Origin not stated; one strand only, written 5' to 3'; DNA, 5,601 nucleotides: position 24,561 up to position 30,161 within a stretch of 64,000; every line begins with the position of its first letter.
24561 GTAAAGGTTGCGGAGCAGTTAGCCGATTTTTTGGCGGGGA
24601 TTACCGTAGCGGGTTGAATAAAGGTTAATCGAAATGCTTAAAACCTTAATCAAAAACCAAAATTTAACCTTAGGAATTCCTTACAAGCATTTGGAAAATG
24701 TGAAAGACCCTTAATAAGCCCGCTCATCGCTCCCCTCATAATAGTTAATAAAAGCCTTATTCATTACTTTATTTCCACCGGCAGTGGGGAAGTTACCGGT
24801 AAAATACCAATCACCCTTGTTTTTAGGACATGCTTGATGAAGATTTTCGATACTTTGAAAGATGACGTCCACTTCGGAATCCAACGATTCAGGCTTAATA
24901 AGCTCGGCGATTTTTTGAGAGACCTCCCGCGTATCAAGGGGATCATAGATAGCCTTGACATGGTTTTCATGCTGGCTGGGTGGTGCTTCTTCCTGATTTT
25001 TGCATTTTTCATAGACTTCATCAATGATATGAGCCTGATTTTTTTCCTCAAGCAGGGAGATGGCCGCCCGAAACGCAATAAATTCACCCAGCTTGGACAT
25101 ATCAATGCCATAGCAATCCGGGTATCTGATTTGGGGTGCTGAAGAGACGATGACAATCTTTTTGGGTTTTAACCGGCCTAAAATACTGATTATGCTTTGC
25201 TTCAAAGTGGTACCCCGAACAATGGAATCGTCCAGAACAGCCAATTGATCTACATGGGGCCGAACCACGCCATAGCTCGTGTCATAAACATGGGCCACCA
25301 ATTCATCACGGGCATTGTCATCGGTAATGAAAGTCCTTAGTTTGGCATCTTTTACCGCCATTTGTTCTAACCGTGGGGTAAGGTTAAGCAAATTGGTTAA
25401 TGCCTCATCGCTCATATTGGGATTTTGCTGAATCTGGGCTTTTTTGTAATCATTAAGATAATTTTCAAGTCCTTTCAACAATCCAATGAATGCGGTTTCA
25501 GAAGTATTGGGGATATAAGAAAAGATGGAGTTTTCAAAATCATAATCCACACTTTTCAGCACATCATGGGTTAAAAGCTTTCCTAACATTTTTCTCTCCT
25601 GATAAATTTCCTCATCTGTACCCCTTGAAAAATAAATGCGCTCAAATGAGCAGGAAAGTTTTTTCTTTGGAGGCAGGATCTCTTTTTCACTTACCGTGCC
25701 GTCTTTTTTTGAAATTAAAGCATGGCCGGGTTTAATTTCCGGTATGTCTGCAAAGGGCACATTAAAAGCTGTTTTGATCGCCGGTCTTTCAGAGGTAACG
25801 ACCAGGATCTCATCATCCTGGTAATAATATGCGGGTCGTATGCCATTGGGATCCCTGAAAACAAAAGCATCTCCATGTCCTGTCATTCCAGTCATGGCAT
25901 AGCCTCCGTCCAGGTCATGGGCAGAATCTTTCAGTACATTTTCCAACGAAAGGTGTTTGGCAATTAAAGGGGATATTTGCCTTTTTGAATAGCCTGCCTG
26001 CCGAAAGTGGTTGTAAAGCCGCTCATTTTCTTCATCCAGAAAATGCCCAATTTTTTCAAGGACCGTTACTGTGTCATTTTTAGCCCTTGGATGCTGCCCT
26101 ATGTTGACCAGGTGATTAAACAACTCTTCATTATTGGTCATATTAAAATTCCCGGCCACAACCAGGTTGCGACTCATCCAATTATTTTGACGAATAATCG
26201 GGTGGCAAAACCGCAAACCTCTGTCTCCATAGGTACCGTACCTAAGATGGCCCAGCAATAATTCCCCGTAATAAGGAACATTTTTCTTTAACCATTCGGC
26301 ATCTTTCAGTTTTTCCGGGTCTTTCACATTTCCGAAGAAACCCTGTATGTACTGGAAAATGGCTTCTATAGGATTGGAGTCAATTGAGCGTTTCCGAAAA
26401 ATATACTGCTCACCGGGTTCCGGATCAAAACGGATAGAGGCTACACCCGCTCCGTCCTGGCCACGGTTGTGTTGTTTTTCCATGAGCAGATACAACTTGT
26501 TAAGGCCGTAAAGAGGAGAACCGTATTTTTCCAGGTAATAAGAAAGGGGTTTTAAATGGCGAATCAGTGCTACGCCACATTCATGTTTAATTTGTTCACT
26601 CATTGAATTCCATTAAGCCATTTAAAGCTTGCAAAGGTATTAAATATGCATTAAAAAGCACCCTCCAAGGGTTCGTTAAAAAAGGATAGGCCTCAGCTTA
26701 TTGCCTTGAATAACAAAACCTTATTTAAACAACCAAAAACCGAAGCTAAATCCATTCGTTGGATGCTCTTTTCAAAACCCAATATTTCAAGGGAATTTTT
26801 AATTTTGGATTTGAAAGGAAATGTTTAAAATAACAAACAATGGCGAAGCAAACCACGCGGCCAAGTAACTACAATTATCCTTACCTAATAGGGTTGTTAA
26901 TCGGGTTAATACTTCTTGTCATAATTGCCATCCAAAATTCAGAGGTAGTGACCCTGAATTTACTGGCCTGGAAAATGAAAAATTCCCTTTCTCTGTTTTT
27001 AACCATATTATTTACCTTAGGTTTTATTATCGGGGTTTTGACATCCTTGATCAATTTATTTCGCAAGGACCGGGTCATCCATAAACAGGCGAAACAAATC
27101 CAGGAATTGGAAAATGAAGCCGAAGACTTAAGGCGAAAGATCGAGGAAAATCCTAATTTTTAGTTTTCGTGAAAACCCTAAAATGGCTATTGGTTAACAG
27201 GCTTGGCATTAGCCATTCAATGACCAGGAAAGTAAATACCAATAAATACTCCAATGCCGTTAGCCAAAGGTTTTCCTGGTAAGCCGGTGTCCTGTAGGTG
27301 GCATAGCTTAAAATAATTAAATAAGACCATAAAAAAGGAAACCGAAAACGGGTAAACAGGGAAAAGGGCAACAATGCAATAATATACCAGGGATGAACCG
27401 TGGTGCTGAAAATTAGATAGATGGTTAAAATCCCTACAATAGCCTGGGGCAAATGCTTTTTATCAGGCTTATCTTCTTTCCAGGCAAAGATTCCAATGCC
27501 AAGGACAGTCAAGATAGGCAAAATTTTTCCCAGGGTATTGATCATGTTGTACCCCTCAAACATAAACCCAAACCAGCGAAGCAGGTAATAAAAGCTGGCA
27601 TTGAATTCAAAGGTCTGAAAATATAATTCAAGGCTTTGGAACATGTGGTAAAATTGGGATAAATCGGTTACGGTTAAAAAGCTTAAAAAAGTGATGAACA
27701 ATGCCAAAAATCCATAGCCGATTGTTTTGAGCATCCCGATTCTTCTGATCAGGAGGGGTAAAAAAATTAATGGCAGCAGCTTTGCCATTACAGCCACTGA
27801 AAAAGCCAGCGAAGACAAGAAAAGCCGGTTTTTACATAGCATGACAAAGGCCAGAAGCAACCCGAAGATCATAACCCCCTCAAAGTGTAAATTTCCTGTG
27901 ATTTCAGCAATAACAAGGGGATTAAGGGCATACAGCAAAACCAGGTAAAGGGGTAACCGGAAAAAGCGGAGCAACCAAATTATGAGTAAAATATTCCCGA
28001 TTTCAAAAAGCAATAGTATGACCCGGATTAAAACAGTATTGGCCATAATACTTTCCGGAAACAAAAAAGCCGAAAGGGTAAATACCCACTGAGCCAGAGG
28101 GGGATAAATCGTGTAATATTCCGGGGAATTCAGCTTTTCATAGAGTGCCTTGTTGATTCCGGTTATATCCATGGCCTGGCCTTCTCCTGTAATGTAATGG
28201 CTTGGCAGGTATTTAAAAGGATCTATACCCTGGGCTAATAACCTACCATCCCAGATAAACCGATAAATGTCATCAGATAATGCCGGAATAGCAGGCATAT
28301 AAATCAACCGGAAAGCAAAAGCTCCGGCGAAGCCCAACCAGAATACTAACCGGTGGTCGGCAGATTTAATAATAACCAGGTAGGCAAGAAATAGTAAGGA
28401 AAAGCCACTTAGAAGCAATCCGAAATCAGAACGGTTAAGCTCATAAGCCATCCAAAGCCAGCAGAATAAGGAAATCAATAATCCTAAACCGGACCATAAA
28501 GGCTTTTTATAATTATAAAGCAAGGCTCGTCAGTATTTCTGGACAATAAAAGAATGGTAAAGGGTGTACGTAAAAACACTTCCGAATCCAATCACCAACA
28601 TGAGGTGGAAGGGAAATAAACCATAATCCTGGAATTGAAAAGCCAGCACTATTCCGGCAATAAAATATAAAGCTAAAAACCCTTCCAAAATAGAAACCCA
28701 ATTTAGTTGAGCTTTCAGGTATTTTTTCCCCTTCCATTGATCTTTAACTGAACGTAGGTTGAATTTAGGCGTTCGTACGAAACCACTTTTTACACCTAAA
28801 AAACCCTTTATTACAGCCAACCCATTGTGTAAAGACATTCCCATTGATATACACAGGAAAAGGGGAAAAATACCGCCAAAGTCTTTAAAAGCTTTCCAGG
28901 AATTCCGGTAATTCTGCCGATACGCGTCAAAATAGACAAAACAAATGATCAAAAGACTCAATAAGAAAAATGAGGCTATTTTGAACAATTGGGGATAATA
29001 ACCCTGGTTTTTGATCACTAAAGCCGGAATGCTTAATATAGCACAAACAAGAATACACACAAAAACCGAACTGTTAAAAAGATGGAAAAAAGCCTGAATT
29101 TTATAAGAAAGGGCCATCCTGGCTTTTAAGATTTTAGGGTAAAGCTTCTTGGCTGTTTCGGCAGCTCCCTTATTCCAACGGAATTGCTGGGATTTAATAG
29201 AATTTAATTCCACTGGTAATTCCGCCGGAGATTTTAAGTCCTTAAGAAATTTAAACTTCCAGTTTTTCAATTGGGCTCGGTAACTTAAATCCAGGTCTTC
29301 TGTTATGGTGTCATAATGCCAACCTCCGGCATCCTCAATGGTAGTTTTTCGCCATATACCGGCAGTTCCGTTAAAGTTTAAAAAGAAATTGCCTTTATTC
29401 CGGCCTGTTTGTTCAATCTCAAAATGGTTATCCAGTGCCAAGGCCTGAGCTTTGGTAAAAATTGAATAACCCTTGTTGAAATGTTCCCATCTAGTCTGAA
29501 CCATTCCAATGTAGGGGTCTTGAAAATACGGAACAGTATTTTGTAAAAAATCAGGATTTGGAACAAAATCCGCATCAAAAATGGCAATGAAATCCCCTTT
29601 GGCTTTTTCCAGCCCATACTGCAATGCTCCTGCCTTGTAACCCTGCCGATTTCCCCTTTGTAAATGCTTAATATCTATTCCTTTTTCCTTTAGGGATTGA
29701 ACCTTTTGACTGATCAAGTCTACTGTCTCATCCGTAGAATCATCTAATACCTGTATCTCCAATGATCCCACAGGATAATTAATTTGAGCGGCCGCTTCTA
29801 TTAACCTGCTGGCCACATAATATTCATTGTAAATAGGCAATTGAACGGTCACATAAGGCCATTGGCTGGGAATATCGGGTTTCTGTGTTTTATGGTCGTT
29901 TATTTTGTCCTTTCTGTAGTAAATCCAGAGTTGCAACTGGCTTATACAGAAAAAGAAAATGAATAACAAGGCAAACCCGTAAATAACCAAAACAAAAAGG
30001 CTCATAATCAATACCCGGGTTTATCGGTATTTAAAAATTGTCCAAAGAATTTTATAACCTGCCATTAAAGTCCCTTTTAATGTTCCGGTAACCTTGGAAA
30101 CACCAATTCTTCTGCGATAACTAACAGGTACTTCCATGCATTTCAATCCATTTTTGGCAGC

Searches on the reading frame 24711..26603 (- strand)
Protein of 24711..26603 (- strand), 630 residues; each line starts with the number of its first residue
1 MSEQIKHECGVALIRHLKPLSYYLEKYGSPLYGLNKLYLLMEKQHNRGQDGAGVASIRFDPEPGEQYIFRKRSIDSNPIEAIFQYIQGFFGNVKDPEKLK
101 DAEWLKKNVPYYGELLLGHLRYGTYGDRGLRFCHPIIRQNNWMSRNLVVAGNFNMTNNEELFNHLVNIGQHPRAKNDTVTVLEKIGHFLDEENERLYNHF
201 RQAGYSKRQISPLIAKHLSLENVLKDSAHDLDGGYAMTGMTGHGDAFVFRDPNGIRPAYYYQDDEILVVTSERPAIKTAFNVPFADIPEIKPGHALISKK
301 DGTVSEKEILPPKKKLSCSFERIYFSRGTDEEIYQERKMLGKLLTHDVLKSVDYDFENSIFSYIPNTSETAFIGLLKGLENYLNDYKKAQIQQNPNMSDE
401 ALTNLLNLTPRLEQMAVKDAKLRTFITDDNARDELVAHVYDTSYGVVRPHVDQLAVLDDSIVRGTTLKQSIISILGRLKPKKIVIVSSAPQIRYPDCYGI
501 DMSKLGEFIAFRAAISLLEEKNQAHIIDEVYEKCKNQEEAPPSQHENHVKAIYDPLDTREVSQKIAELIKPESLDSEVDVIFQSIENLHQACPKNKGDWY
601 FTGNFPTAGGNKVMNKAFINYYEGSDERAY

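Call 45: search_protein_families(library=ncbifam, proteins=[window:24711-26603:-], max_evalue=0.00001)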
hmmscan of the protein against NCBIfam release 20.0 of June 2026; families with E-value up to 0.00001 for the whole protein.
window:24711-26603:- (630 aa): 2 families
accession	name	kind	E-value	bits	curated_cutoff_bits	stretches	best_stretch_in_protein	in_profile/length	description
TIGR01134.1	purF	equivalog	2.6e-35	122.6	350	1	113-540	64-414/432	amidophosphoribosyltransferase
TIGR01536.1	asn_synth_AEB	equivalog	1.3e-06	27.7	267.1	1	224-300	113-191/517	asparagine synthase (glutamine-hydrolyzing)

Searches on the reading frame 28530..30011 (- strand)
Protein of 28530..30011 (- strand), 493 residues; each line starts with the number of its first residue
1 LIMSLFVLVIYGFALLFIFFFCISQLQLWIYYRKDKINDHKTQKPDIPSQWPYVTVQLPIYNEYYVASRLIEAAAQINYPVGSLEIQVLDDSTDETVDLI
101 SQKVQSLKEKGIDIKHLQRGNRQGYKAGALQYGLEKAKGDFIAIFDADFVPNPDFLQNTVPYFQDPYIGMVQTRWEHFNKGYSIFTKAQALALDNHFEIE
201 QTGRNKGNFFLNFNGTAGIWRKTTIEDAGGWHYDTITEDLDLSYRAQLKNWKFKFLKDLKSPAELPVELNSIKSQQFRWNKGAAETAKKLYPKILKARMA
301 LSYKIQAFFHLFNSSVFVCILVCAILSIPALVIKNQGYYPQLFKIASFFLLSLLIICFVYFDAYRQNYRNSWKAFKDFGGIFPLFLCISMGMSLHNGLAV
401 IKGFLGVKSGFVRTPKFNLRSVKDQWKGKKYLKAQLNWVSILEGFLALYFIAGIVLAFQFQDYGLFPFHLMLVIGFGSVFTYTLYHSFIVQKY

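Call 45: search_protein_families(library=ncbifam, proteins=[window:28530-30011:-], max_evalue=0.00001)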
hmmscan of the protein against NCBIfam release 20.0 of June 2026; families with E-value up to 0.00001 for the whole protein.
window:28530-30011:- (493 aa): 11 families
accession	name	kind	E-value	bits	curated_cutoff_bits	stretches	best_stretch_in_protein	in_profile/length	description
TIGR03030.1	CelA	equivalog_domain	1.4e-35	122.5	699.1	1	9-317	88-414/714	UDP-forming cellulose synthase catalytic subunit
TIGR03937.1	PgaC_IcaA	equivalog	8.8e-30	104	422.3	1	11-358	6-347/407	poly-beta-1,6-N-acetyl-D-glucosamine synthase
NF008558.0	PRK11498.1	equivalog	1.3e-27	96.1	992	1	11-357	232-573/872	UDP-forming cellulose synthase catalytic subunit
TIGR03965.1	mycofact_glyco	equivalog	3e-14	52.7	280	1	46-174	68-190/467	mycofactocin biosynthesis glycosyltransferase MftF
TIGR03111.1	glyc2_xrt_Gpos1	hypoth_equivalog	1.8e-13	50.1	363.95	1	40-427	37-424/439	TIGR03111 family XrtG-associated glycosyltransferase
NF041875.1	EPS_EpsD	equivalog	5.6e-10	39.1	370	1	55-258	2-201/325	exopolysaccharide biosynthesis glycosyltransferase EpsD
TIGR03469.1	HpnB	hypoth_equivalog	7.9e-08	31.7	379.25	1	31-164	22-161/386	hopene-associated glycosyltransferase HpnB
NF047683.1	TeichurnBiosyTuaG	equivalog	2e-06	27.6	400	1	50-180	4-128/252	teichuronic acid biosynthesis protein TuaG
NF038302.1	EPS_HpsE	equivalog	3e-06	26.4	300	1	54-164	3-112/307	hormogonium polysaccharide biosynthesis glycosyltransferase HpsE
TIGR04242.1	nodulat_NodC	equivalog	3.1e-06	26.4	550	1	30-186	27-179/395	chitooligosaccharide synthase NodC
NF007986.1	PRK10714.1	equivalog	7.9e-06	25.1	529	0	54-209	8-157/316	undecaprenyl-phosphate 4-deoxy-4-formamido-L-arabinose transferase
